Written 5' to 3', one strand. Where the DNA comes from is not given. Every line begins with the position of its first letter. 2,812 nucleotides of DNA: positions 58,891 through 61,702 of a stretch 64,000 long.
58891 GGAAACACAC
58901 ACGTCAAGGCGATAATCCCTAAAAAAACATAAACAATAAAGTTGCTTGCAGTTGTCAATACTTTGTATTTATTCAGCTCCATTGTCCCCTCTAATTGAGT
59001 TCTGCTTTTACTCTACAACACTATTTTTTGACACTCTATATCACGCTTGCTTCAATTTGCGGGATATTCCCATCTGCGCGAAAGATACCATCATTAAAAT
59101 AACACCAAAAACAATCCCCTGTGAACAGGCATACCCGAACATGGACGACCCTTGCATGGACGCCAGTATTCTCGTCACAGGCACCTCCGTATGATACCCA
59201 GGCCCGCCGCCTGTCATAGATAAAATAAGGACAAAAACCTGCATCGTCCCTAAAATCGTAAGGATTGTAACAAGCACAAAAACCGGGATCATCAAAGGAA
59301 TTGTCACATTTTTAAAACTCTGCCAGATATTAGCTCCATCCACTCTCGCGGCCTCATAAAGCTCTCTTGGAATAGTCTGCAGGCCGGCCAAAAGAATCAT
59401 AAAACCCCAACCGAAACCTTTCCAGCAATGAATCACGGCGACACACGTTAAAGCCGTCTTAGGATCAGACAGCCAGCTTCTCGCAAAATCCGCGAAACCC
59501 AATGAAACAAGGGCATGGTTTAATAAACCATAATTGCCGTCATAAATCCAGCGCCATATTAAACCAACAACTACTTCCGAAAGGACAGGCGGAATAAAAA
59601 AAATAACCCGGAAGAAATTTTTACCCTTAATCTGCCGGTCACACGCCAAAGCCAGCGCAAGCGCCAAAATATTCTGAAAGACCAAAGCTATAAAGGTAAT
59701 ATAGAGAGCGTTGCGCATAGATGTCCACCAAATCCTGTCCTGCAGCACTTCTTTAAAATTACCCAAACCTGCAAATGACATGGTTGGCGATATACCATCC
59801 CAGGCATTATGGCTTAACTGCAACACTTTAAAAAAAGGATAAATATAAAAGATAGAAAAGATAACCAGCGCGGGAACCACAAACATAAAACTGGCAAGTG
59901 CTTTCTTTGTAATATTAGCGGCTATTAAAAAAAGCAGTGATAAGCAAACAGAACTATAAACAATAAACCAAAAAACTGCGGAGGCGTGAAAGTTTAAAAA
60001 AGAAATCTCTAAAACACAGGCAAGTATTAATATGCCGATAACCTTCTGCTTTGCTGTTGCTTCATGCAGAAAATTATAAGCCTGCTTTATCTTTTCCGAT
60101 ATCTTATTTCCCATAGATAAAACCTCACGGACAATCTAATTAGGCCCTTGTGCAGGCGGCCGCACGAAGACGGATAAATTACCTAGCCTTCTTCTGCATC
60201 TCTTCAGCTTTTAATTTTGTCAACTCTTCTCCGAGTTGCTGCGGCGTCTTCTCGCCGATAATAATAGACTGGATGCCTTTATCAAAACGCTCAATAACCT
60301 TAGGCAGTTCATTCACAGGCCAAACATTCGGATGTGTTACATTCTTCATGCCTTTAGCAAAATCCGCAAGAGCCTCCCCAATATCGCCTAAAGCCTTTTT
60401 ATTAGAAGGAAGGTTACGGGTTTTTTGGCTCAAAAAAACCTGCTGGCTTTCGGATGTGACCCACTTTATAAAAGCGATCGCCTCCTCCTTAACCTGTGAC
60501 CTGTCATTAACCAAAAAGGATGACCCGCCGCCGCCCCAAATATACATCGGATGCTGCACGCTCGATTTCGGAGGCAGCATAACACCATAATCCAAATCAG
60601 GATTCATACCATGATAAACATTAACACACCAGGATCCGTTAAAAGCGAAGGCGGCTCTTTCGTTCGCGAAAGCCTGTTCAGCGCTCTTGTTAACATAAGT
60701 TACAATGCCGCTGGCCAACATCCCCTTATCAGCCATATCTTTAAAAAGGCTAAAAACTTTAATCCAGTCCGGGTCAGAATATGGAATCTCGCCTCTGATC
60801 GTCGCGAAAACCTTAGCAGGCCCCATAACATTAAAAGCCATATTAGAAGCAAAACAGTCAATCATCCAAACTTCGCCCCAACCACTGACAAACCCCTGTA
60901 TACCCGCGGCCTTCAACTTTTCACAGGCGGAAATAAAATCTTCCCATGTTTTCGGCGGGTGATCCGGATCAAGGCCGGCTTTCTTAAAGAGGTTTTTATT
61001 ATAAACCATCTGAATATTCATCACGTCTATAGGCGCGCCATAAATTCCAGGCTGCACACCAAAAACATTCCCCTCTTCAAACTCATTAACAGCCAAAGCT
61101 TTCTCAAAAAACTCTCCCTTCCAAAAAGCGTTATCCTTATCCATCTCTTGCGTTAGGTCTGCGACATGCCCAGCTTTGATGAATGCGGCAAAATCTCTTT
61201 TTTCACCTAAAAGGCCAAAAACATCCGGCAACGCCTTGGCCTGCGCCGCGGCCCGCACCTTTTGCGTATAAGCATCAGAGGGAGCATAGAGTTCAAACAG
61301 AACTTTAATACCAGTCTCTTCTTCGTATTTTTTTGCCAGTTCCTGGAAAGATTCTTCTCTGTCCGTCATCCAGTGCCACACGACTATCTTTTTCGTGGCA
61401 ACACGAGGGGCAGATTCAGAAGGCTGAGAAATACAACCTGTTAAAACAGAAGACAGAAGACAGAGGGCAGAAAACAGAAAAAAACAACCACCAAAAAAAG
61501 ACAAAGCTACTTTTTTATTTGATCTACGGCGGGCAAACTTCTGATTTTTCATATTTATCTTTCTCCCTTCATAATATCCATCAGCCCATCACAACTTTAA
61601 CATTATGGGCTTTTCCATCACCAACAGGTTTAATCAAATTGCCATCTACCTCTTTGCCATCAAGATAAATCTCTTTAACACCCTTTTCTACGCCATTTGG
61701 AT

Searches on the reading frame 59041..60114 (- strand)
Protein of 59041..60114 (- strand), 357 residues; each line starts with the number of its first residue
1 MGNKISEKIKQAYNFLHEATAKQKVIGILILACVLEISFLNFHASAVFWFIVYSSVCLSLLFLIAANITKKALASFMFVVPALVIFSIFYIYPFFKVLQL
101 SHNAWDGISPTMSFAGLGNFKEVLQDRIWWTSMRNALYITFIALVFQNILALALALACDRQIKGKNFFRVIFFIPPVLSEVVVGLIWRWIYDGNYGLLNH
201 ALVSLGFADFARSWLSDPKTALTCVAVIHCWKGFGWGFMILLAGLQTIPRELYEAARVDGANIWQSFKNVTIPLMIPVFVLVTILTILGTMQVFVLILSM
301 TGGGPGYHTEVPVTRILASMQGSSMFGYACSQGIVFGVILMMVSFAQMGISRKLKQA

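Call 9: search_protein_families(library=pfam, proteins=[window:59041-60114:-])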
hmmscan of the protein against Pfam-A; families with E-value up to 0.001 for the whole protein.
window:59041-60114:- (357 aa): 1 family
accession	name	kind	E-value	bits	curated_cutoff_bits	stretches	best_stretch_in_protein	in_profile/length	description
PF00528.27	BPD_transp_1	-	3.4e-15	56.7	26.4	1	152-344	4-166/184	Binding-protein-dependent transport system inner membrane component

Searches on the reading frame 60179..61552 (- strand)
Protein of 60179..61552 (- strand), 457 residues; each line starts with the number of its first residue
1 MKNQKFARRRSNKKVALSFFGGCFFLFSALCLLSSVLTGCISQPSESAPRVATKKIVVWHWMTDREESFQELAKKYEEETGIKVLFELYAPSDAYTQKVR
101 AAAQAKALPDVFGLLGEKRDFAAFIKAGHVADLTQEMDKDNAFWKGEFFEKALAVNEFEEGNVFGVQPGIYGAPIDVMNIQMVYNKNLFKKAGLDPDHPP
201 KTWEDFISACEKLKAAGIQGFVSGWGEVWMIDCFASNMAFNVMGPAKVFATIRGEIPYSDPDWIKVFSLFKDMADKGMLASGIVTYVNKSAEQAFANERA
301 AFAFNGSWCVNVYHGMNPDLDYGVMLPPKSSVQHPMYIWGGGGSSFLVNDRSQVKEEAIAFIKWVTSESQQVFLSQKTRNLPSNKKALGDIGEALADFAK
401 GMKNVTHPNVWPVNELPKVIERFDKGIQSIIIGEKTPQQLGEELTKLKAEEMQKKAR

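Call 9: search_protein_families(library=pfam, proteins=[window:60179-61552:-])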
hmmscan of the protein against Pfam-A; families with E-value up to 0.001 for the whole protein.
window:60179-61552:- (457 aa): 2 families
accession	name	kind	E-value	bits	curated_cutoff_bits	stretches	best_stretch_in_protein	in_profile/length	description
PF01547.30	SBP_bac_1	-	3.1e-39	136.2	26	1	64-371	6-306/307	Bacterial extracellular solute-binding protein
PF13416.11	SBP_bac_8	-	5.5e-37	128.5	27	1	71-388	1-266/279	Bacterial extracellular solute-binding protein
